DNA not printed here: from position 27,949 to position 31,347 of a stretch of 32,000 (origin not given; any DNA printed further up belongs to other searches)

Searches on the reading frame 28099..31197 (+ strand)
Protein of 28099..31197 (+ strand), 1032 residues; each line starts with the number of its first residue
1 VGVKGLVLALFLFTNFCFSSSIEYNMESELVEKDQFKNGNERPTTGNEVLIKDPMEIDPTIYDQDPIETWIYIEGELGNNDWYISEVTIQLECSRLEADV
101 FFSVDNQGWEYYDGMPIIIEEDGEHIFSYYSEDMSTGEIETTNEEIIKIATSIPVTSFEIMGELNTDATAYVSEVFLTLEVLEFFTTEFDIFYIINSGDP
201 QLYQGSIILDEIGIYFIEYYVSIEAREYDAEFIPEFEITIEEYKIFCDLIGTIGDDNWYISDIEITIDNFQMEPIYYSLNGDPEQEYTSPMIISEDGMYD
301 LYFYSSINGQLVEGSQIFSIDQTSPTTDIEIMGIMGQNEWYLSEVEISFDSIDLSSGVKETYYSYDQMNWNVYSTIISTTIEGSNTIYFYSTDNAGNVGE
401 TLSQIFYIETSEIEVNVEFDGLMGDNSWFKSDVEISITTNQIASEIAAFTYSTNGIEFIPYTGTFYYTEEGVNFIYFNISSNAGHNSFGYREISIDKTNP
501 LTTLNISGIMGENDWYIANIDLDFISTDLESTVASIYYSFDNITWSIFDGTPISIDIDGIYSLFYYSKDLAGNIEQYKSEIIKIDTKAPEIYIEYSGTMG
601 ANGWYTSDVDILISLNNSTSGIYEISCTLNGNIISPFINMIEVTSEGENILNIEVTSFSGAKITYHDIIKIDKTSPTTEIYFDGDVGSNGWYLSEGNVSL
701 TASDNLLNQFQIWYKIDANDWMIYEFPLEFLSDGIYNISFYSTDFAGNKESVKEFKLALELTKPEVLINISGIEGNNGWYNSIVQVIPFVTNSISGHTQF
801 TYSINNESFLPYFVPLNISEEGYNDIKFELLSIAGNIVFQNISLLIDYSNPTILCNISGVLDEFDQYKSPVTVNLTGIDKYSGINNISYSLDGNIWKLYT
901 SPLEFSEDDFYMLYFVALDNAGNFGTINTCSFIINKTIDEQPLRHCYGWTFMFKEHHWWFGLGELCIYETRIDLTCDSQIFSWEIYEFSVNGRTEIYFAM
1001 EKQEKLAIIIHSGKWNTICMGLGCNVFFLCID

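Call 24: search_protein_families(library=pfam, proteins=[window:28099-31197:+], max_evalue=0.001)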
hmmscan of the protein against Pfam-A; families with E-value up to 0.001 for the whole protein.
window:28099-31197:+ (1032 aa): 3 families
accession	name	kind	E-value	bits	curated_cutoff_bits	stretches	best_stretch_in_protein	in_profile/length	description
PF19077.6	Big_13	-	5e-09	37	27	0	712-757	52-98/102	Bacterial Ig-like domain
PF13754.12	Big_3_4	-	4.4e-06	27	27.3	0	892-936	20-61/106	Domain of unknown function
PF12245.14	Big_3_2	-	5.6e-05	23.8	23.3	0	908-935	94-121/122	Bacterial Ig-like domain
